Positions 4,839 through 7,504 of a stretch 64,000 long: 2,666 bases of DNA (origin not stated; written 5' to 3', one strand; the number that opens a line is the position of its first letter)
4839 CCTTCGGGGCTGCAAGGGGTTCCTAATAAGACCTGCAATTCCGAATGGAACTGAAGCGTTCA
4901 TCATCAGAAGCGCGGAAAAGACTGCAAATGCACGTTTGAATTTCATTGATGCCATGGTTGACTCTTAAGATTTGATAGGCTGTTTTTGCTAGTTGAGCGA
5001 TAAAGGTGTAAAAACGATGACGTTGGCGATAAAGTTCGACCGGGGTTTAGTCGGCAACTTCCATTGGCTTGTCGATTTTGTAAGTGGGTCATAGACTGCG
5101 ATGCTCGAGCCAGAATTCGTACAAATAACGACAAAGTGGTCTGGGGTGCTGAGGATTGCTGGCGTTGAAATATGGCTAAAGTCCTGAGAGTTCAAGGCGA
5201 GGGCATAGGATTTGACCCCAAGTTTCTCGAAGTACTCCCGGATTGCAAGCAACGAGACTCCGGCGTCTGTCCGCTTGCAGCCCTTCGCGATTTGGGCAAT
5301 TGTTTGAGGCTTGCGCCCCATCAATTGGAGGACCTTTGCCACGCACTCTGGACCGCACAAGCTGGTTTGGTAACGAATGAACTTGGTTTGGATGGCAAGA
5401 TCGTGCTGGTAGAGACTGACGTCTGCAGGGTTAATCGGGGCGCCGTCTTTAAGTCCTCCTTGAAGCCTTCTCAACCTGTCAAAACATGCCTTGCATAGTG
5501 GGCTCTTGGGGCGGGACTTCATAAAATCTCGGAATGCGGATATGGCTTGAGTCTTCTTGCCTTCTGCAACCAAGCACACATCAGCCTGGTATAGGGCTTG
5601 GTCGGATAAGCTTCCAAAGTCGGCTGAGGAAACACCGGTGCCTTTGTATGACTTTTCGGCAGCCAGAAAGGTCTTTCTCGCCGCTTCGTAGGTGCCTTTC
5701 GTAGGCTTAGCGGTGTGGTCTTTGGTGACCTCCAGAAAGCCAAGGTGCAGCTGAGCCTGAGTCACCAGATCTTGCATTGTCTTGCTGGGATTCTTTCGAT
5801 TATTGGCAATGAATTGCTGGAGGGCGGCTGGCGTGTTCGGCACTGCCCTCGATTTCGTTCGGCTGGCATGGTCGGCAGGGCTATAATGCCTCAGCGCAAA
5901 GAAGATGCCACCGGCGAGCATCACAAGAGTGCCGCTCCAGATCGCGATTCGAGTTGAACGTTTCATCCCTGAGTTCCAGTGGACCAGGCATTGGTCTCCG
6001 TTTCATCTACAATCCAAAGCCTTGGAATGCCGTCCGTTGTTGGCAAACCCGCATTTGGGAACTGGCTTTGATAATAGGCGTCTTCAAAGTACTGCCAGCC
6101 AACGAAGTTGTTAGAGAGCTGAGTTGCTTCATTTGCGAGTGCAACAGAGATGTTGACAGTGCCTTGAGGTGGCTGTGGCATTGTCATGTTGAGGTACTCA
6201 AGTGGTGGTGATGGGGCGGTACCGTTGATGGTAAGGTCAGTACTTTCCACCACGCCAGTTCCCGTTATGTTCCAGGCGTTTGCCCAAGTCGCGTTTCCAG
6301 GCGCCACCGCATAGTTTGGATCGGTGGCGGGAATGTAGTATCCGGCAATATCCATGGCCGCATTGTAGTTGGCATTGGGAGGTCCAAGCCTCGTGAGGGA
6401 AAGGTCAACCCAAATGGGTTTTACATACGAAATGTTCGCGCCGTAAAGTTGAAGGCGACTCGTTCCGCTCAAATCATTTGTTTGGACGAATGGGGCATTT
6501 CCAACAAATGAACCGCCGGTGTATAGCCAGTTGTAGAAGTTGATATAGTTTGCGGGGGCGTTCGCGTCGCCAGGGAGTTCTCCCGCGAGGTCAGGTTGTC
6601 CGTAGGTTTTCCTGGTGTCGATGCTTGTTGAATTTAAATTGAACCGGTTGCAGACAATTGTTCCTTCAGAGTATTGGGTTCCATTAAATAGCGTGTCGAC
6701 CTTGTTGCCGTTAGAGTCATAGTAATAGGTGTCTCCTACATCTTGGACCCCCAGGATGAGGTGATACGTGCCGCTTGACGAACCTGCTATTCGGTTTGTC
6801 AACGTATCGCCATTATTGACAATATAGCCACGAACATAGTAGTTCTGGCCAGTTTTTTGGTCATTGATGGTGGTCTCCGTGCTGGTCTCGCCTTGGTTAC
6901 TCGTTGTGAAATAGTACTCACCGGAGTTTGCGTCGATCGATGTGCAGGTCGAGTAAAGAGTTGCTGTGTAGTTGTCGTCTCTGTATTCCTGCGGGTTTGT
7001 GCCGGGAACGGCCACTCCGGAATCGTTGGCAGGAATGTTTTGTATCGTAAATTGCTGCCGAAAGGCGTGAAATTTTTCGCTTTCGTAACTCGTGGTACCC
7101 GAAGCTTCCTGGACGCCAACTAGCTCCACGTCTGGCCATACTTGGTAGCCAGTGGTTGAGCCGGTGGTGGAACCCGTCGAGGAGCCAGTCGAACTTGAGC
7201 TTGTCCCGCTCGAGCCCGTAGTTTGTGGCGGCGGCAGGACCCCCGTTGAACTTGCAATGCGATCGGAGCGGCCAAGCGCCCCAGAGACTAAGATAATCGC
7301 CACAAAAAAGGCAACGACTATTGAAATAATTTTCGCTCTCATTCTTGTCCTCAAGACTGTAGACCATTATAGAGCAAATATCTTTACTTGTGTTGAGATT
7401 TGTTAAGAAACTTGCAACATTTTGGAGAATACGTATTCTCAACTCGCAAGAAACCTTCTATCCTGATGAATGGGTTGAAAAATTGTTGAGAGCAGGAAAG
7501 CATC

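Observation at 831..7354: Rhs polymorphic toxin with a Sec signal peptide in an operon with a C39-like peptidase membrane protein and a secreted S/T-rich protein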

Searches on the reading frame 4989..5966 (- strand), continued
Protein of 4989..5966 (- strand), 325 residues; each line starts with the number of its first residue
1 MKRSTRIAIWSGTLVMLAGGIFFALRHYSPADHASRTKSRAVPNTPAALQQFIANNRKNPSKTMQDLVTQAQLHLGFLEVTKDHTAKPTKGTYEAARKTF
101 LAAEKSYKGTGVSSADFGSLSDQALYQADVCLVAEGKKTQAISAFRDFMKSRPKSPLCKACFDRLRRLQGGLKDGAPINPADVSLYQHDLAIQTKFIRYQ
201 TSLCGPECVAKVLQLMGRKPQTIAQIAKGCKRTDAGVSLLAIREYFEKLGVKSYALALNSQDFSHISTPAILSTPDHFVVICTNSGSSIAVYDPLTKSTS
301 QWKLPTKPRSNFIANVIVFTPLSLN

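Call 58: find_encoding_contigs(protein=P0035, flank=10000, max_places=3)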
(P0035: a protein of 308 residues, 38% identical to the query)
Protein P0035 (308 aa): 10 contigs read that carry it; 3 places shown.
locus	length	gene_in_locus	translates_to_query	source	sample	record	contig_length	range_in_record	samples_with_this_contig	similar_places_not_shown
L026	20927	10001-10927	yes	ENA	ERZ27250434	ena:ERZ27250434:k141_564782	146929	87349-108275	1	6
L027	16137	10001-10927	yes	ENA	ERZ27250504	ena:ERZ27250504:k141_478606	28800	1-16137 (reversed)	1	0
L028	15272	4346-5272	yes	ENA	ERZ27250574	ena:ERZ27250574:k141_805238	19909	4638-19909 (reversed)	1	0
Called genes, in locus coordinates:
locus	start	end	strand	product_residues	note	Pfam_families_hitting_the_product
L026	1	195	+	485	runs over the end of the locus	PF11340:DUF3142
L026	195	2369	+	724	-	-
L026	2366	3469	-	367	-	-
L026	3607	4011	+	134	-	PF09500:YiiD_C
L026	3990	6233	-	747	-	-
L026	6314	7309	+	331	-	PF24796:WDR55, PF24807:WD40_CDC20-Fz, PF24814:WD40_Prp19, PF24817:WD40_WDHD1_1st, PF25173:Beta-prop_WDR3_1st, PF25174:Beta-prop_THOC3, PF25175:Beta-prop_WDR5, PF23381:Beta-prop_IFT122_1st, +30 more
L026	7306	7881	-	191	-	-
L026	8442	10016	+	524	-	-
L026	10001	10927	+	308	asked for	PF03412:Peptidase_C39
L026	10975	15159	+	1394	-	PF20148:DUF6531, PF05593:RHS_repeat (faint)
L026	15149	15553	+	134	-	-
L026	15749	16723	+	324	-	-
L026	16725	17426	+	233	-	-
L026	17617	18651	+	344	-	-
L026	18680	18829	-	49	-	-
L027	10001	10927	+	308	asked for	PF03412:Peptidase_C39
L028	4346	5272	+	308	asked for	PF03412:Peptidase_C39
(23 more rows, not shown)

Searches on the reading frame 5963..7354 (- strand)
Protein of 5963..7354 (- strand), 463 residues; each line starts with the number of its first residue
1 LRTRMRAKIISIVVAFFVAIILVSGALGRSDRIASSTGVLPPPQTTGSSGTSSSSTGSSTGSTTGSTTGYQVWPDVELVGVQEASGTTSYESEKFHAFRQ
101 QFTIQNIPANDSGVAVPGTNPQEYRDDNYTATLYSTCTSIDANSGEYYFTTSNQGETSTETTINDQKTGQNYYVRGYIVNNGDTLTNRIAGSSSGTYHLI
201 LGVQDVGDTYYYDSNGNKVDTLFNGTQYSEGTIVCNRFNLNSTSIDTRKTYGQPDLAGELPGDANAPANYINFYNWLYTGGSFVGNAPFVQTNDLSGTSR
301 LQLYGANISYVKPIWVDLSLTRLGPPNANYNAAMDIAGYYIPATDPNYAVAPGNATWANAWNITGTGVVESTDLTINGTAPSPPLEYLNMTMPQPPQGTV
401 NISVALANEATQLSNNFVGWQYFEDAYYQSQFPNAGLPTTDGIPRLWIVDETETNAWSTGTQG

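Call 3: search_protein_families(library=pfam, proteins=[window:5963-7354:-], max_evalue=0.01)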
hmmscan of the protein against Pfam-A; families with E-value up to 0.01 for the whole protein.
window:5963-7354:- (463 aa): 2 families
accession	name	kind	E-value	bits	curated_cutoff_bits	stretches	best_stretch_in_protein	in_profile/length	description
PF05506.17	PLipase_C_C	-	0.0023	19.2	24.4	0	140-200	7-66/80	Bacterial phospholipase C, C-terminal domain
PF21827.1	New_glue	-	0.0076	16.4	31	1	5-68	1-60/94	New glue protein family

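Call 4: search_protein_families(library=ncbifam, proteins=[window:5963-7354:-], max_evalue=0.01)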
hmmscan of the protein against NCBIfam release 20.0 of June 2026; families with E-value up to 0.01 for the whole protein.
window:5963-7354:- (463 aa): 0 families

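Call 16: find_homologous_proteins(query=A1, max_evalue=0.001)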
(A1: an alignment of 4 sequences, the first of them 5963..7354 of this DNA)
Query A1 (4 sequences) (463 aa, profile of the alignment): 5 proteins with E <= 0.001 among 8000 candidates.
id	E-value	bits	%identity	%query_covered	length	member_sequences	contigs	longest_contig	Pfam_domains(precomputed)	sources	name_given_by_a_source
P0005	5.5e-193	660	30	83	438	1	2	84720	-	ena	-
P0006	4.7e-180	617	100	99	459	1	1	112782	-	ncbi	-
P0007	1.0e-116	408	50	99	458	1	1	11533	-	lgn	-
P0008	4.3e-42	163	37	47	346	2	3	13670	-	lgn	-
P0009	1.0e-39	155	34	64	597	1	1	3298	PF01108.24,PF24489.2,PF00041.28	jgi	jgi:fibronectin type 3 domain-containing protein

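Call 17: find_encoding_contigs(protein=P0007, flank=10000, max_places=4)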
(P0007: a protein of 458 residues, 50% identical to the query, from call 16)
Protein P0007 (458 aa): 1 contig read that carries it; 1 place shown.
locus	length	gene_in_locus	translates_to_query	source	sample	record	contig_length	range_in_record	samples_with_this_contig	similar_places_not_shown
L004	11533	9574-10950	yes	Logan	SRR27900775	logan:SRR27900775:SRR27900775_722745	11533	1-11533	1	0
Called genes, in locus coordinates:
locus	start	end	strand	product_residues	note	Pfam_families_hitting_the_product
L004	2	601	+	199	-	?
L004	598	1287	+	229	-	PF02224:Cytidylate_kin, PF13189:Cytidylate_kin2, PF13238:AAA_18, PF01202:SKI (faint), PF13207:AAA_17 (weak)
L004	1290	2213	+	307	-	PF00701:DHDPS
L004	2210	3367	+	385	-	PF13527:Acetyltransf_9, PF13530:SCP2_2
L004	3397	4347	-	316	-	PF01380:SIS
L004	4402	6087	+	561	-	PF01590:GAF, PF13185:GAF_2, PF01590:GAF, PF13185:GAF_2, PF13492:GAF_3, PF02518:HATPase_c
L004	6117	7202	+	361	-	-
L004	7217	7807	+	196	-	PF00814:TsaD (weak)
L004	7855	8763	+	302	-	PF01565:FAD_binding_4, PF02873:MurB_C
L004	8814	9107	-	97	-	-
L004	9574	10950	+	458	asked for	-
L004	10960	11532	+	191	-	?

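Call 18: find_encoding_contigs(protein=P0008, flank=10000, max_places=4)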
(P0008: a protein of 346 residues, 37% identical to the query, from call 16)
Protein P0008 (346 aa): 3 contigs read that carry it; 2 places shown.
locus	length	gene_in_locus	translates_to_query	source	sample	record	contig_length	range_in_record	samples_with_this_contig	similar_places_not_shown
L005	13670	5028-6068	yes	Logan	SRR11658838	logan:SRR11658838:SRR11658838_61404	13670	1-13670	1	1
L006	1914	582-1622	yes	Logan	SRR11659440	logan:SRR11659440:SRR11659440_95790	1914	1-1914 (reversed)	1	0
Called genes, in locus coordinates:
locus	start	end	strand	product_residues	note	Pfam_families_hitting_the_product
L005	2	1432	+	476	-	?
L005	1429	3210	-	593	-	PF00722:Glyco_hydro_16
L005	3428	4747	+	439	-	PF00211:Guanylate_cyc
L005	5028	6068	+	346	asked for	-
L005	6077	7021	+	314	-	PF03412:Peptidase_C39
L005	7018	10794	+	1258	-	PF20148:DUF6531, PF05593:RHS_repeat (weak)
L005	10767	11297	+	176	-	-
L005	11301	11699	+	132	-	-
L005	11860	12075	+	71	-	-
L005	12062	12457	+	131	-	-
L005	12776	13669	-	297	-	?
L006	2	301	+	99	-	?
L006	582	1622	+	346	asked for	-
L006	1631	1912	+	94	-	?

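Call 19: find_encoding_contigs(protein=P0009, flank=10000, max_places=4)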
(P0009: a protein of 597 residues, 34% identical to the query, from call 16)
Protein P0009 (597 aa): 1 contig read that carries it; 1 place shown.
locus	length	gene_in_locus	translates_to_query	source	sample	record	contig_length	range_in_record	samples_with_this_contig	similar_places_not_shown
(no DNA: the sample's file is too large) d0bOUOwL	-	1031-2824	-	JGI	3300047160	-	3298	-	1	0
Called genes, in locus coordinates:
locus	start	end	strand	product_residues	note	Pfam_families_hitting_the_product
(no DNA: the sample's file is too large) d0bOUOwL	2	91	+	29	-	?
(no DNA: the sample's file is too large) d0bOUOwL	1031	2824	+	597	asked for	PF24489:Ig_J_second (faint), PF01108:Tissue_fac (faint), PF00041:fn3 (weak)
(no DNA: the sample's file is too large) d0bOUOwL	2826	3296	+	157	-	?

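Call 40: predict_structure(alignment_id=A4)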
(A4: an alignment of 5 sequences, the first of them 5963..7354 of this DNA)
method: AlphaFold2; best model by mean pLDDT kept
length: 463 residues; sequences in the alignment: 5
mean_pLDDT: 38.0   pTM: 0.39
mean pLDDT of the five models: 38.0, 33.5, 33.2, 31.2, 28.0
residues with pLDDT >= 90: 0; 70-90: 2; 50-70: 69; < 50: 392
segments of 3 or more residues with pLDDT < 50: 1-8, 15-216, 218-299, 305-332, 352-359, 378-392, 418-463
pLDDT, mean of each block of 10 residues (from residue 1): 42 46 36 29 29 29 32 27 25 30 34 44 41 36 35 32 33 28 26 31 35 40 33 39 41 33 28 24 29 38 48 38 44 58 64 47 61 51 41 52 56 49 36 32 39 30 28
secondary structure, 60 per line:
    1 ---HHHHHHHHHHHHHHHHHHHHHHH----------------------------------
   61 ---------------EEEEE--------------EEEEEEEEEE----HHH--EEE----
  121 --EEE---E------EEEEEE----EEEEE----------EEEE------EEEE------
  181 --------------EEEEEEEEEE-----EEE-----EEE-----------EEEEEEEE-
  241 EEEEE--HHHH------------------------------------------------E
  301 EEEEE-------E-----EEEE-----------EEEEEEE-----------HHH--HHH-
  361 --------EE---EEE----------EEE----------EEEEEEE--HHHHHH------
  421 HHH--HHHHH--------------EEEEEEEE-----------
elements in order: H4-26 E76-80 E95-104 E114-116 E123-125 E136-141 E146-150 E161-164 E171-174 E195-204 E210-212 E218-220 E232-239 E241-245 H248-251 E300-305 E319-322 E334-340 E374-376 E387-389 E400-406 H409-414 H426-430 E445-452

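Call 42: search_solved_structures(query=A4, max_evalue=10)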
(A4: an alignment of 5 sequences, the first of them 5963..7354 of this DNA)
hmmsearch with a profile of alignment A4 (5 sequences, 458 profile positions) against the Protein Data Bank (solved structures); distinct sequences matched with E-value up to 10: 5.
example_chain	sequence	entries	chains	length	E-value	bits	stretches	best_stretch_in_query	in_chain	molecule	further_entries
9tic_1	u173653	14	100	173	0.52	12.4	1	329-432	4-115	ORF64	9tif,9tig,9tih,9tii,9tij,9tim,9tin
9fko_A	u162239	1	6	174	0.6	12.2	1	329-432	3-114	Baseplate protein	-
9euf_b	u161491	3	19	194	0.64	12.1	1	329-432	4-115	Baseplate protein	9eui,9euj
9vuh_B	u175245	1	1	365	0.98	11.5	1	37-77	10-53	Cyclin-L1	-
8ua2_A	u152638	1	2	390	4.4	9.4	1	24-97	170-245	RL2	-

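Call 59: search_protein_representatives(alignment_id=A4)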
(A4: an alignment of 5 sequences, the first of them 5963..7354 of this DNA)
Query: 5 sequences, 458 profile positions. Proteins with E-value up to 0.001 (for the whole library): 194; up to 1e-10: 172; up to 1e-30: 90. The best 150 are listed.
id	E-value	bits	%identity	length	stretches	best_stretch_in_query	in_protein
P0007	6.0e-203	691.4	-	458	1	5-458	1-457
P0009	9.2e-168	575.4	-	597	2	2-453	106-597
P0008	8.4e-139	479.9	-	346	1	79-450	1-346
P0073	2.4e-125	435.6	-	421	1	73-457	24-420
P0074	8.4e-107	374.4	-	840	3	5-451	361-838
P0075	1.2e-84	301.4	-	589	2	45-452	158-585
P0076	1.5e-78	281.3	-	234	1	214-451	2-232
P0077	3.1e-77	277.0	-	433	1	75-455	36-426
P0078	5.2e-72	259.7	-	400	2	106-449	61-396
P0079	2.1e-69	251.1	-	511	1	44-448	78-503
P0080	9.1e-69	249.0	-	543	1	46-450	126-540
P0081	2.4e-65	237.7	-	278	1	175-450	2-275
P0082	2.4e-63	231.2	-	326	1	164-445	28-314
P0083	7.1e-61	223.0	-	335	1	171-457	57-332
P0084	1.7e-60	221.8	-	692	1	107-449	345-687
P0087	8.0e-58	213.0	-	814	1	104-450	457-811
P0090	5.0e-55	203.7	-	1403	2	15-450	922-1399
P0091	5.6e-55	203.6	-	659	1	18-452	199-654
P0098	9.0e-52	193.0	-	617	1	205-450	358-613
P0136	8.8e-38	146.9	-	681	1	210-454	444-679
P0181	2.1e-26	109.4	-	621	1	228-444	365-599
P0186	2.1e-25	106.1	-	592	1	215-446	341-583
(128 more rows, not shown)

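Call 70: search_protein_families(library=pfam, proteins=[P0074, P0075, P0084, P0087, P0090, P0091, P0098, P0136, P0181, P0186], max_evalue=0.001)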
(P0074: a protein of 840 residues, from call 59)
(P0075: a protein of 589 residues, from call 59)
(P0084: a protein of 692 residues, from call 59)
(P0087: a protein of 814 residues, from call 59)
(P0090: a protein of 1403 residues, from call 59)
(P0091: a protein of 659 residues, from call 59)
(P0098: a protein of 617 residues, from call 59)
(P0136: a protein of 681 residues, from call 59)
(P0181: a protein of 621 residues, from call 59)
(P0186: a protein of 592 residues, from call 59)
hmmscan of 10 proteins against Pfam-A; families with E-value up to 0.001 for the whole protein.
P0074 (840 aa): 4 families
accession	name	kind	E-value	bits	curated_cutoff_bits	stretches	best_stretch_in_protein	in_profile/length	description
PF00041.27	fn3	-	5.5e-14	52.6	25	2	226-306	2-82/84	Fibronectin type III domain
PF01108.23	Tissue_fac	-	3.1e-09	37.1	27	0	306-378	15-90/107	Tissue factor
PF24489.1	Ig_J_second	-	1.3e-07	32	27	0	272-300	57-85/105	Tip attachment protein J second Ig-like domain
PF21910.2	GH85_C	-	6.5e-05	23.7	27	0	320-351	11-42/95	GH85 endohexosaminidases, C-terminal domain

P0075 (589 aa): 1 family
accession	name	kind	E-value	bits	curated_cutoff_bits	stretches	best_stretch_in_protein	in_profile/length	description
PF00041.27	fn3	-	5.9e-07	30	25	1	137-220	1-83/84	Fibronectin type III domain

P0084 (692 aa): 1 family
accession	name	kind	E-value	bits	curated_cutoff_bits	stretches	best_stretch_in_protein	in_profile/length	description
PF16656.11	Pur_ac_phosph_N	-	0.00075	20.5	30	0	227-300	9-82/93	Purple acid Phosphatase, N-terminal domain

P0087 (814 aa): 3 families
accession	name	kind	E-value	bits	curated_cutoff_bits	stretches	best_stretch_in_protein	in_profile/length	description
PF00041.27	fn3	-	1e-08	35.7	25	1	263-344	2-82/84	Fibronectin type III domain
PF21910.2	GH85_C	-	5.8e-05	23.9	27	0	181-207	16-42/95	GH85 endohexosaminidases, C-terminal domain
PF01108.23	Tissue_fac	-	7.2e-05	23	27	0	167-237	20-97/107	Tissue factor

P0090 (1403 aa): 4 families
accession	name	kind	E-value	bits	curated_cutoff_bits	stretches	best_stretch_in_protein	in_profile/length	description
PF00041.27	fn3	-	4e-31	107.5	25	4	860-941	2-82/84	Fibronectin type III domain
PF16655.11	PhoD_N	-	4.3e-09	37.2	30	0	865-930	20-78/90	PhoD-like phosphatase, N-terminal domain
PF22825.2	HpiC1-like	-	3.4e-06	27.7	27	1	54-201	27-172/174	HpiC1 cyclase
PF16656.11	Pur_ac_phosph_N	-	5.2e-06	27.4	30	0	778-846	8-85/93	Purple acid Phosphatase, N-terminal domain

P0091 (659 aa): 1 family
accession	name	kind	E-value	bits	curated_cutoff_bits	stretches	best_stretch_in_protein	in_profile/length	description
PF00041.27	fn3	-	4.4e-08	33.7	25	1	134-212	2-79/84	Fibronectin type III domain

P0098 (617 aa): 0 families

P0136 (681 aa): 1 family
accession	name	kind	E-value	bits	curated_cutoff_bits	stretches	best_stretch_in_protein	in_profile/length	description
PF00041.27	fn3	-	2.5e-08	34.4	25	1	132-214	2-83/84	Fibronectin type III domain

P0181 (621 aa): 0 families

P0186 (592 aa): 0 families
